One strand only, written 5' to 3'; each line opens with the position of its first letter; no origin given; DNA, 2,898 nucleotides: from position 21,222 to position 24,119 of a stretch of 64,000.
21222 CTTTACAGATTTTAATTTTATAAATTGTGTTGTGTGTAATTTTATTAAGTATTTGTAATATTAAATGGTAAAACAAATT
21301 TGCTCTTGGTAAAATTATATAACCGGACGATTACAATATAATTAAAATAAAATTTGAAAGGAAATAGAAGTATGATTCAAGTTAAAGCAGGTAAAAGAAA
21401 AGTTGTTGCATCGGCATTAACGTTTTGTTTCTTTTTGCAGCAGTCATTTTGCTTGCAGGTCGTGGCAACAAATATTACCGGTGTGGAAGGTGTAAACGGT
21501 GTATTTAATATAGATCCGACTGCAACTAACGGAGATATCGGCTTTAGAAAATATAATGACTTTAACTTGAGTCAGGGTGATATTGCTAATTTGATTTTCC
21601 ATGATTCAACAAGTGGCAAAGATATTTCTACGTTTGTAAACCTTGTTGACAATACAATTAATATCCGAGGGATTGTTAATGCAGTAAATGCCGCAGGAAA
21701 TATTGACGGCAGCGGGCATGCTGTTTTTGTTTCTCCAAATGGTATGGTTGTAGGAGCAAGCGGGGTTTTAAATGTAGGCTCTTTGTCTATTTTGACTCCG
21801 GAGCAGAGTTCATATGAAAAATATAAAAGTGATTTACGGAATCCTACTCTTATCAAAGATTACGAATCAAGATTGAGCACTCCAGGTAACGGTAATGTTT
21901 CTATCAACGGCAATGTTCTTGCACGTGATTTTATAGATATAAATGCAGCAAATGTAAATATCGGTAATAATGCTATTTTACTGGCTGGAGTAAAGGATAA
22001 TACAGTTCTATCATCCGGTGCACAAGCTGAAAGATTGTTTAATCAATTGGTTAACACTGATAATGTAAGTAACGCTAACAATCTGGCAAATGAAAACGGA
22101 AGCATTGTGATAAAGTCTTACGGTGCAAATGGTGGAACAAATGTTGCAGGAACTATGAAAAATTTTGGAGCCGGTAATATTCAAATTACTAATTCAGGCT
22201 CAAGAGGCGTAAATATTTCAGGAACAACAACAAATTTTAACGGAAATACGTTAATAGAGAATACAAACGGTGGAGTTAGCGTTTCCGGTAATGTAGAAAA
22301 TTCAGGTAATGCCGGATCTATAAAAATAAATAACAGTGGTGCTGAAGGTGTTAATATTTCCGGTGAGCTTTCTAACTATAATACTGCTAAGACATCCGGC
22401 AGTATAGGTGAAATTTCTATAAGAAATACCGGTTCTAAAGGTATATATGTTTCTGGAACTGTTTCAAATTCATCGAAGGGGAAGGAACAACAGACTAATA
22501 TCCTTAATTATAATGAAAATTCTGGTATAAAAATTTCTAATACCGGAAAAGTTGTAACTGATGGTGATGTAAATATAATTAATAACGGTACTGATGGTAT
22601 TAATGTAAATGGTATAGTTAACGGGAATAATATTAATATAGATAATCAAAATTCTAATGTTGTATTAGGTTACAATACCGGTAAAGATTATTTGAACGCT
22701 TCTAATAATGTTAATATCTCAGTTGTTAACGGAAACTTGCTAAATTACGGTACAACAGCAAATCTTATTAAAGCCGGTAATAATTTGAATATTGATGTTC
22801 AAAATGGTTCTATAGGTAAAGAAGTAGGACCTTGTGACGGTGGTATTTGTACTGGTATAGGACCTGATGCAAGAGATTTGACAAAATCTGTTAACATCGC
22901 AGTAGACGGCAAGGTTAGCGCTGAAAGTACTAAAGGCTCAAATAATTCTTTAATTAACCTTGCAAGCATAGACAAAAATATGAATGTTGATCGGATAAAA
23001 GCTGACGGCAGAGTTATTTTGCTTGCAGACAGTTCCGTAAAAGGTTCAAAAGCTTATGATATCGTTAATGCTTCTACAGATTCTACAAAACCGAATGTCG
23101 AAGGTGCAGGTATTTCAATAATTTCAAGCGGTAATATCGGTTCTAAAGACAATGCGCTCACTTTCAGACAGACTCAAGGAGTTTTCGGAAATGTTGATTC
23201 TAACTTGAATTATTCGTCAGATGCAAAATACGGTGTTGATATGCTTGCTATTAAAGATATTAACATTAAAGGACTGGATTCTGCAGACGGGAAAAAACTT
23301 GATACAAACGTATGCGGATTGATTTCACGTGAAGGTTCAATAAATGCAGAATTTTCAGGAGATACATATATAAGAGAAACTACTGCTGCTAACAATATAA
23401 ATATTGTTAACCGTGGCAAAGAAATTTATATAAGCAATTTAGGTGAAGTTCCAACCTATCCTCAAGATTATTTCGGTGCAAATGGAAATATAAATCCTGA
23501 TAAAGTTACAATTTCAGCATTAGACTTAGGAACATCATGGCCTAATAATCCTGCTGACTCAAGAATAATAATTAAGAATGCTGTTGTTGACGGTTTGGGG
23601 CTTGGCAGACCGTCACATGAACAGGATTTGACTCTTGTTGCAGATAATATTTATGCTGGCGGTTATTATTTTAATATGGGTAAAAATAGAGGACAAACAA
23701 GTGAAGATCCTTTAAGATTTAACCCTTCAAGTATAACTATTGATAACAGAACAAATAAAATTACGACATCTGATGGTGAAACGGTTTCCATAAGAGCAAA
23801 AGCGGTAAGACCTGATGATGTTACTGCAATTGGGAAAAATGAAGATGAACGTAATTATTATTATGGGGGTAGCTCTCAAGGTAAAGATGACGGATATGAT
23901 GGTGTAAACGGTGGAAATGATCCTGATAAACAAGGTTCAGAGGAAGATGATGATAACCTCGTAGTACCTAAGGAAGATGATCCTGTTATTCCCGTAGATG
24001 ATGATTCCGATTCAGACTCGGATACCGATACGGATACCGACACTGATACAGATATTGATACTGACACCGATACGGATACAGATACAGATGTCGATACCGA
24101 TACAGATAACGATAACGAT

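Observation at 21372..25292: Secreted-type TPS-domain giant protein ends in a cytoplasmic-type PilZ c-di-GMP receptor domain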

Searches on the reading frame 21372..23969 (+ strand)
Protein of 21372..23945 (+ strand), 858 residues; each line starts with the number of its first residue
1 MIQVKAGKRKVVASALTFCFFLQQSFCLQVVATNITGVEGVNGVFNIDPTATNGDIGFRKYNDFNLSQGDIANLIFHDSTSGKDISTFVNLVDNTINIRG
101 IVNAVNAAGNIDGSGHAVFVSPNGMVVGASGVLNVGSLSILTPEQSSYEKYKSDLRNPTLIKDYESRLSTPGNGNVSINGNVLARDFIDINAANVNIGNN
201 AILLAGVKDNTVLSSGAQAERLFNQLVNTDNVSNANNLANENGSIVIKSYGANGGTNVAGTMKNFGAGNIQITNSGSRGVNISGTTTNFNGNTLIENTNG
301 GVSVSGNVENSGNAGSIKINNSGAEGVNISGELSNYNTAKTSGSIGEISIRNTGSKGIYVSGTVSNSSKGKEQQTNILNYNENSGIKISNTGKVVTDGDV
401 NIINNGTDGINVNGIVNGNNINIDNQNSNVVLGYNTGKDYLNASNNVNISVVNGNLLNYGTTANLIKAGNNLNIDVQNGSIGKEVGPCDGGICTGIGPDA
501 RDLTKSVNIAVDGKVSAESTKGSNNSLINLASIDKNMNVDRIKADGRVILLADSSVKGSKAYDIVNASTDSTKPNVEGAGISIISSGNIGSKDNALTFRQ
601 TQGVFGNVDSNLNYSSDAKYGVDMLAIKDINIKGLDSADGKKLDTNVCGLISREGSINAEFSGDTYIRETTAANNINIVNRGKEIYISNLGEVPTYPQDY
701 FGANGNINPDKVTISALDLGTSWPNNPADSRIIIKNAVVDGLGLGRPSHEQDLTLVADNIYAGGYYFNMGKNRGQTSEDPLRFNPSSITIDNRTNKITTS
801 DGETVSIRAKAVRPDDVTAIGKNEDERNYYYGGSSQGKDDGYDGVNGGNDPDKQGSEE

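Call 14: find_homologous_proteins(query=window:21372-23945:+, max_evalue=0.001)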
Query seq(858 aa) (858 aa): 895 proteins with E <= 0.001 among 8000 candidates; the best 120 are listed.
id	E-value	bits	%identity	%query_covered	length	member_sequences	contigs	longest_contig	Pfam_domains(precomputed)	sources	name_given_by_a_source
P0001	0.0e+0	1363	99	78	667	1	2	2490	-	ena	-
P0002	0.0e+0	1168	68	98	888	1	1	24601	-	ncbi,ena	-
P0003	0.0e+0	1031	66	89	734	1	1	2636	-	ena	-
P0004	4.0e-296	1003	60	100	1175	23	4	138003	PF07238.20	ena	-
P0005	2.4e-292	990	60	100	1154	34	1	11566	PF07238.20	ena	-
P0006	2.2e-286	971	60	100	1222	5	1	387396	PF07238.20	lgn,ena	-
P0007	9.2e-285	965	59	100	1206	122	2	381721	PF07238.20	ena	-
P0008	8.0e-282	956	59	100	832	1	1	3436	-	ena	-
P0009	1.0e-279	949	59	100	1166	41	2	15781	PF07238.20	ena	-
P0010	1.2e-274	932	58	100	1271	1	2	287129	PF07238.20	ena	-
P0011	3.4e-269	914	57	100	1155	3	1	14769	PF07238.20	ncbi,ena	-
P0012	6.3e-269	913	57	100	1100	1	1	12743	PF07238.20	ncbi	-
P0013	1.3e-266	905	59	95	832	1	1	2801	-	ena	-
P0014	1.5e-262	892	55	100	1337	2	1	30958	PF07238.20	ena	-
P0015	3.8e-261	887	59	90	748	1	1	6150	-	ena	-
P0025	3.0e-192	659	45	98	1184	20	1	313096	PF07238.20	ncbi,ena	-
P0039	2.0e-174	600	42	67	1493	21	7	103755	PF07238.20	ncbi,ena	-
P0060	4.5e-163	563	37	100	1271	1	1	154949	PF07238.20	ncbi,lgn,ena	-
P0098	7.3e-121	423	42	48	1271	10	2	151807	-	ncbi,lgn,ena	-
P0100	9.4e-121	423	35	68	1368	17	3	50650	PF07238.20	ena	-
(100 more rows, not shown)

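Call 16: find_encoding_contigs(protein=P0006, flank=10000, max_places=3)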
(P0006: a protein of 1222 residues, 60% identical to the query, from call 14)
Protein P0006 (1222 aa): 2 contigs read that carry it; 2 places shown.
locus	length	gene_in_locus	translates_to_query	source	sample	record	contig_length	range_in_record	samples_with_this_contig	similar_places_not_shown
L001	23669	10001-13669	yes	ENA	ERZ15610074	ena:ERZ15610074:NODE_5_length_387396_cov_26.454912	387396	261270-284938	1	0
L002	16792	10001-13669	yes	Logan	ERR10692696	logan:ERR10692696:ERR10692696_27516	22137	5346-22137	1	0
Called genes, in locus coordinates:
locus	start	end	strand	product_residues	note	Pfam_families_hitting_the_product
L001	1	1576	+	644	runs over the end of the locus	-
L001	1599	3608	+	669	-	PF05157:MshEN, PF13173:AAA_14 (faint), PF00437:T2SSE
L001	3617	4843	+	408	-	PF28597:T2SSF_N, PF00482:T2SSF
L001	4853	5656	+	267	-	PF00106:adh_short, PF01370:Epimerase (faint), PF08659:KR (weak), PF13561:adh_short_C2, PF08643:DUF1776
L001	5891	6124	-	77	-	-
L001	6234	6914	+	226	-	PF07963:N_methyl (weak), PF20318:DUF6613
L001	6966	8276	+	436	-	PF00919:UPF0004, PF04055:Radical_SAM, PF18693:TRAM_2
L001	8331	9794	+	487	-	PF01943:Polysacc_synt, PF13440:Polysacc_synt_3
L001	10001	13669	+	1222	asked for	PF07238:PilZ (weak)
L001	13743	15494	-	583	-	-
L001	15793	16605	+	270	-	PF00106:adh_short, PF13561:adh_short_C2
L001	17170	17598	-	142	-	-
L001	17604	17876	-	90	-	PF13560:HTH_31 (weak), PF12844:HTH_19 (weak), PF01381:HTH_3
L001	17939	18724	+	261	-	-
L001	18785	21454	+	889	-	PF00133:tRNA-synt_1, PF01406:tRNA-synt_1e (faint), PF09334:tRNA-synt_1g, PF13603:tRNA-synt_1_2, PF09334:tRNA-synt_1g, PF00133:tRNA-synt_1, PF08264:Anticodon_1, PF10458:Val_tRNA-synt_C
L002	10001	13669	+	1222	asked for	PF07238:PilZ (weak)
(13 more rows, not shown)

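Call 17: find_encoding_contigs(protein=P0025, flank=10000, max_places=1)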
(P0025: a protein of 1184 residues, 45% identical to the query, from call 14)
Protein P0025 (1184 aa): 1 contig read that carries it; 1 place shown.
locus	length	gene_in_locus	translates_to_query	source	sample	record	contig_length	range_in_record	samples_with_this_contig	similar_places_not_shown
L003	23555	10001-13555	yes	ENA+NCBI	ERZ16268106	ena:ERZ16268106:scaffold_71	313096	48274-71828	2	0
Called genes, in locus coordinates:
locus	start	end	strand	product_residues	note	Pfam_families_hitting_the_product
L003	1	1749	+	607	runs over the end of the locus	PF07660:STN (weak), PF03958:Secretin_N (weak), PF00263:Secretin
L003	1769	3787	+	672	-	PF05157:MshEN, PF00437:T2SSE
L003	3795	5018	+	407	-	PF28597:T2SSF_N, PF00482:T2SSF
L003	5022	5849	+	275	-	PF00106:adh_short, PF13561:adh_short_C2, PF08643:DUF1776 (faint)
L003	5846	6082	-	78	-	-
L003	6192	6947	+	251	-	PF20318:DUF6613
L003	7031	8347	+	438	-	PF00919:UPF0004, PF04055:Radical_SAM, PF18693:TRAM_2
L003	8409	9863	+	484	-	PF01943:Polysacc_synt, PF13440:Polysacc_synt_3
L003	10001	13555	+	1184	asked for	PF07238:PilZ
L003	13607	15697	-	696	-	-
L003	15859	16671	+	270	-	PF00106:adh_short, PF23441:SDR (weak), PF13561:adh_short_C2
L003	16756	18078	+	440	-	PF01554:MatE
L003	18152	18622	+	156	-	PF00334:NDK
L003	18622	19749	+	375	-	PF01702:TGT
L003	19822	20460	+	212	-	-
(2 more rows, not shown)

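Call 18: find_encoding_contigs(protein=P0060, flank=10000, max_places=1)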
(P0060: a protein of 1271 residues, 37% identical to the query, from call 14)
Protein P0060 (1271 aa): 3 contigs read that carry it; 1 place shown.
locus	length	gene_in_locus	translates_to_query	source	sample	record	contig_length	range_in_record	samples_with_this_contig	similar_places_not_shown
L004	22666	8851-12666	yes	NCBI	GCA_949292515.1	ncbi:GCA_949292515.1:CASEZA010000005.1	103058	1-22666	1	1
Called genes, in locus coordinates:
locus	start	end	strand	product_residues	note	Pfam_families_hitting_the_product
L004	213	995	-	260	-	PF13620:CarboxypepD_reg (weak), PF13715:CarbopepD_reg_2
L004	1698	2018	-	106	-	-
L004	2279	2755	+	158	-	-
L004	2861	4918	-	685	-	PF00128:Alpha-amylase, PF16657:Malt_amylase_C (faint)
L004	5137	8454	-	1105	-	-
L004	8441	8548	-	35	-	-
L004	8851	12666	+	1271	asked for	PF07238:PilZ (weak)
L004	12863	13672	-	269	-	PF18765:Polbeta (weak), PF13228:DUF4037 (weak)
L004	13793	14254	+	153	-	PF09633:DUF2023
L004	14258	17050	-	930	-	-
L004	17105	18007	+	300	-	PF14903:WG_beta_rep (faint)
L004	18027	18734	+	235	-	-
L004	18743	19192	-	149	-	PF09719:C_GCAxxG_C_C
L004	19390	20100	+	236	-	PF03808:Glyco_tran_WecG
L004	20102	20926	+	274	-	PF02775:TPP_enzyme_C (faint), PF13292:DXP_synthase_N, PF00456:Transketolase_N, PF00676:E1_dh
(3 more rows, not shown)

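Call 19: find_encoding_contigs(protein=P0039, flank=10000, max_places=1)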
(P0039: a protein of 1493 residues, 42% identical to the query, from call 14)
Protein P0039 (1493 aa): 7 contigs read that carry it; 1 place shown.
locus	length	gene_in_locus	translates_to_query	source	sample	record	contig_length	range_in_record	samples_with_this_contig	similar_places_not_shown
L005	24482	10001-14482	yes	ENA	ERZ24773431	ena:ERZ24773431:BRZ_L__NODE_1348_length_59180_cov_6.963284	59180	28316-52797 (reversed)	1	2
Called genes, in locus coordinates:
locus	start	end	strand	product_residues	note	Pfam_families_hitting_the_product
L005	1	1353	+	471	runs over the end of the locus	PF03958:Secretin_N (faint), PF07660:STN (weak)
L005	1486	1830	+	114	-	PF00263:Secretin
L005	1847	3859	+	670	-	PF05157:MshEN (weak), PF00437:T2SSE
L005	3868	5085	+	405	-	PF28597:T2SSF_N (weak), PF00482:T2SSF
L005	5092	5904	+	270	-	PF00106:adh_short, PF08659:KR (weak), PF13561:adh_short_C2, PF08643:DUF1776 (weak)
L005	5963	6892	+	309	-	PF20318:DUF6613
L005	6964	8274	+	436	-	PF00919:UPF0004, PF04055:Radical_SAM, PF18693:TRAM_2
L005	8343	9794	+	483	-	PF01943:Polysacc_synt, PF13440:Polysacc_synt_3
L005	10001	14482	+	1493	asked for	PF07238:PilZ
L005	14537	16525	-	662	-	-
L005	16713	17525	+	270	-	PF00106:adh_short, PF23441:SDR (faint), PF13561:adh_short_C2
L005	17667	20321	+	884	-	PF00133:tRNA-synt_1, PF01406:tRNA-synt_1e (faint), PF09334:tRNA-synt_1g, PF13603:tRNA-synt_1_2, PF09334:tRNA-synt_1g, PF00133:tRNA-synt_1, PF08264:Anticodon_1, PF10458:Val_tRNA-synt_C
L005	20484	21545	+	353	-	PF00575:S1, PF13509:S1_2 (faint), PF23459:S1_RRP5 (faint), PF00575:S1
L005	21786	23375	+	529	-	-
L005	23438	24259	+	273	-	-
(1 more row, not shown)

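Call 20: find_encoding_contigs(protein=P0098, flank=8000, max_places=1)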
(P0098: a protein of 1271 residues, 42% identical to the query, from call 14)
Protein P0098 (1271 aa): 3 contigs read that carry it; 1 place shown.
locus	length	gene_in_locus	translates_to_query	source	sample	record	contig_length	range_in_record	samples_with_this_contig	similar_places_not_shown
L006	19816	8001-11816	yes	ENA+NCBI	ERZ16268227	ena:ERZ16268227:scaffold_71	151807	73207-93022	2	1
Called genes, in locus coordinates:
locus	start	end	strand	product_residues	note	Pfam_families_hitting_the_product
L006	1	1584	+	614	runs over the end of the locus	-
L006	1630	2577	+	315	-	PF00389:2-Hacid_dh, PF03446:NAD_binding_2 (faint), PF02826:2-Hacid_dh_C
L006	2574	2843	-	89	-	-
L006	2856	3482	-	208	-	-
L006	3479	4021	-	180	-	-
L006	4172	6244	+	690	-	PF00128:Alpha-amylase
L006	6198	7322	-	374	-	PF01757:Acyl_transf_3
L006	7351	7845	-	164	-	-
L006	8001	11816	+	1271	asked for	-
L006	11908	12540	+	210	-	PF02525:Flavodoxin_2, PF03358:FMN_red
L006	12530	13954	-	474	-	PF00512:HisKA, PF02518:HATPase_c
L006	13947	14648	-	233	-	PF00072:Response_reg, PF00486:Trans_reg_C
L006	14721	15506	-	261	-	PF02811:PHP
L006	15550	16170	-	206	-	PF00702:Hydrolase, PF06888:Put_Phosphatase (faint), PF12710:HAD, PF13419:HAD_2 (weak), PF08282:Hydrolase_3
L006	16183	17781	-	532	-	PF00389:2-Hacid_dh, PF01842:ACT (faint), PF02826:2-Hacid_dh_C, PF03446:NAD_binding_2 (weak), PF19304:PGDH_inter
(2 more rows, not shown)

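Call 21: find_encoding_contigs(protein=P0100, flank=8000, max_places=1)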
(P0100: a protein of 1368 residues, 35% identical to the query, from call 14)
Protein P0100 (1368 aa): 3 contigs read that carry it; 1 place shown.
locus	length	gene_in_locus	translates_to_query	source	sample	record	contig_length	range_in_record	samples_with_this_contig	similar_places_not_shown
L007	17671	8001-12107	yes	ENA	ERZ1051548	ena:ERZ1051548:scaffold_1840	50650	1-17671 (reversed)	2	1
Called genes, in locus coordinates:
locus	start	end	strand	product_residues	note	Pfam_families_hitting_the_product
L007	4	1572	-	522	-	-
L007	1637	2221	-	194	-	PF01300:Sua5_yciO_yrdC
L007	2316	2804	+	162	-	-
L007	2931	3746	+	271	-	PF01476:LysM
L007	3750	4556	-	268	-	-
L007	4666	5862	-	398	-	PF00162:PGK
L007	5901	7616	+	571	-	PF02776:TPP_enzyme_N, PF00205:TPP_enzyme_M, PF02775:TPP_enzyme_C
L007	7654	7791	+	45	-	-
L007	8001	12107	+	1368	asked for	PF07238:PilZ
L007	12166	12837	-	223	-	PF01545:Cation_efflux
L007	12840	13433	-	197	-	PF07719:TPR_2 (faint), PF12895:ANAPC3 (faint), PF00515:TPR_1 (faint), PF13371:TPR_9 (faint), PF13428:TPR_14 (faint), PF13424:TPR_12 (faint), PF13432:TPR_16 (weak), PF13181:TPR_8 (weak)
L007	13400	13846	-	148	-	-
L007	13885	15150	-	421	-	PF00595:PDZ (weak), PF17820:PDZ_6, PF19238:Radical_SAM_2, PF04055:Radical_SAM (weak), PF04459:DUF512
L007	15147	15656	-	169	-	PF03551:PadR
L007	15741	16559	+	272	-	-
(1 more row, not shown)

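Call 41: find_related_loci(query=A2, collection=genome_contigs, flank=6000)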
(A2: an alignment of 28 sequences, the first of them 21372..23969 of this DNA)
Query A2 (866 aa) in genome_contigs; peptide patterns used: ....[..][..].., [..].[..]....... (x = any residue, [..] = any of these).
596 stretches matched a pattern (row limit reached: there are more); 488 encode a relative of the query (tblastn E <= 1e-3); the best 80 are kept; 80 distinct loci.
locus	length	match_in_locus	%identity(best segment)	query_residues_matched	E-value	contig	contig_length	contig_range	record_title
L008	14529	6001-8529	68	1-866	0e+0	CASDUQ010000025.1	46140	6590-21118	uncultured bacterium isolate SI.A70.metabat-bins.5 genome assembly, contig: SI.A70.metabat-bins.5.fa_k141_150762, whole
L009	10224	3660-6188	67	1-866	0e+0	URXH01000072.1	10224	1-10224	uncultured bacterium isolate UMGS1435 genome assembly, contig: NODE_939_length_10224_cov_3.521880, whole genome shotgun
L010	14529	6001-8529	67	1-866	0e+0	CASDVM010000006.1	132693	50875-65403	uncultured bacterium isolate SI.A48.metabat-bins.122 genome assembly, contig: SI.A48.metabat-bins.122.fa_k141_43599, who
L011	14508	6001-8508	64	1-866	0e+0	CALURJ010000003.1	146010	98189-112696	MAG: Candidatus Gastranaerophilales bacterium isolate BRZ_BB__bin33 genome assembly, contig: BRZ_BB__NODE_91_length_1460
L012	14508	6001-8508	64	1-866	0e+0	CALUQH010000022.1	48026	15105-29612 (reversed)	MAG: Candidatus Gastranaerophilales bacterium isolate E02__bin142 genome assembly, contig: E02__k127_219431, whole genom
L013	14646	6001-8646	61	1-866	0e+0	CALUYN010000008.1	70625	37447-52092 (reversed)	MAG: Candidatus Gastranaerophilales bacterium isolate BRZ_FQ__bin50 genome assembly, contig: BRZ_FQ__NODE_493_length_706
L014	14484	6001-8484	61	1-866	0e+0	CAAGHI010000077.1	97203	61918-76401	TPA_asm: Candidatus Gastranaerophilales bacterium, isolate HGM07946, WGS project CAAGHI010000000 data, contig: SRS476271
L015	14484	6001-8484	60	1-866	0e+0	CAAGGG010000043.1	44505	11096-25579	TPA_asm: Candidatus Gastranaerophilales bacterium, isolate HGM07945, WGS project CAAGGG010000000 data, contig: SRS476195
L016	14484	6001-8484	60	1-866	0e+0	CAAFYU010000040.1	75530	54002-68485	TPA_asm: Candidatus Gastranaerophilales bacterium, isolate HGM07948, WGS project CAAFYU010000000 data, contig: SRS475682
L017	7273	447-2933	60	1-866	0e+0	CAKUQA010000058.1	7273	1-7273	MAG: uncultured Candidatus Melainabacteria bacterium isolate REFINED_METABAT215_TOP10_CONTIGS_1500_ASSEMBLY_K77_MERGED__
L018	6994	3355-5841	61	1-866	0e+0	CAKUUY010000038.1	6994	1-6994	MAG: uncultured Candidatus Melainabacteria bacterium isolate REFINED_METABAT215_TOP10_CONTIGS_1500_ASSEMBLY_K77_MERGED__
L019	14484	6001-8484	61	1-866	0e+0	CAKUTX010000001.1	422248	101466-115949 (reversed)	MAG: uncultured Candidatus Melainabacteria bacterium isolate REFINED_METABAT215_TOP10_CONTIGS_1500_ASSEMBLY_K77_MERGED__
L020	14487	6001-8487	59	1-866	0e+0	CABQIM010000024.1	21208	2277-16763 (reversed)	MAG TPA_asm: uncultured bacterium isolate MGYG-HGUT-00629 genome assembly, contig: GUT_GENOME019023_24, whole genome sho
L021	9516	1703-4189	59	1-866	0e+0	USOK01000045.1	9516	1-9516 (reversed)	uncultured bacterium isolate UMGS1924 genome assembly, contig: NODE_3106_length_9516_cov_3.263291, whole genome shotgun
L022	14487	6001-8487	59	1-866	0e+0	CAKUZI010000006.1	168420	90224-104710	MAG: uncultured Candidatus Melainabacteria bacterium isolate REFINED_METABAT215_TOP10_CONTIGS_1500_ASSEMBLY_K77_MERGED__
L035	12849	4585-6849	53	1-831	0e+0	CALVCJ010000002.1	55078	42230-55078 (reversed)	MAG: Candidatus Gastranaerophilales bacterium isolate BRZ_KL__bin20 genome assembly, contig: BRZ_KL__NODE_539_length_550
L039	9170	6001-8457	47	5-866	0e+0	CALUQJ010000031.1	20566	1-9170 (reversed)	MAG: Candidatus Gastranaerophilales bacterium isolate BRZ_DF__bin62 genome assembly, contig: BRZ_DF__NODE_2791_length_20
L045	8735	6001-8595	44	2-866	0e+0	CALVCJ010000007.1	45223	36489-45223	MAG: Candidatus Gastranaerophilales bacterium isolate BRZ_KL__bin20 genome assembly, contig: BRZ_KL__NODE_772_length_452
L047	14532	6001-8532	46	8-866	0e+0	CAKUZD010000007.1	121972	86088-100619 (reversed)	MAG: uncultured Candidatus Melainabacteria bacterium isolate REFINED_METABAT215_TOP10_CONTIGS_1500_ASSEMBLY_K77_MERGED__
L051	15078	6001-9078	42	8-866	0e+0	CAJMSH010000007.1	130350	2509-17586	TPA_asm: uncultured bacterium isolate SRR5580372-bin.18 genome assembly, contig: NODE_44_length_130350_cov_6.040830, who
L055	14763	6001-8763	45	8-866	0e+0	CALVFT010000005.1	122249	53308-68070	MAG: Candidatus Gastranaerophilales bacterium isolate BRZ_FQ__bin85 genome assembly, contig: BRZ_FQ__NODE_163_length_122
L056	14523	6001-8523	43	8-866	0e+0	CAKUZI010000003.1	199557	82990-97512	MAG: uncultured Candidatus Melainabacteria bacterium isolate REFINED_METABAT215_TOP10_CONTIGS_1500_ASSEMBLY_K77_MERGED__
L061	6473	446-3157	42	1-866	0e+0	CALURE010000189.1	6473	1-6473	MAG: Candidatus Gastranaerophilales bacterium isolate BRZ_CI__bin23 genome assembly, contig: BRZ_CI__NODE_15885_length_6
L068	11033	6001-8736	41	1-866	0e+0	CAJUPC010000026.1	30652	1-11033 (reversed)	MAG TPA_asm: Candidatus Gastranaerophilales bacterium isolate MGBC145961 genome assembly, contig: MGBC145961.26, whole g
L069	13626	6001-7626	60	346-866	0e+0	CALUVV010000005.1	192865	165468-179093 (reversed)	MAG: Candidatus Gastranaerophilales bacterium isolate BRZ_EH__bin71 genome assembly, contig: BRZ_EH__NODE_108_length_192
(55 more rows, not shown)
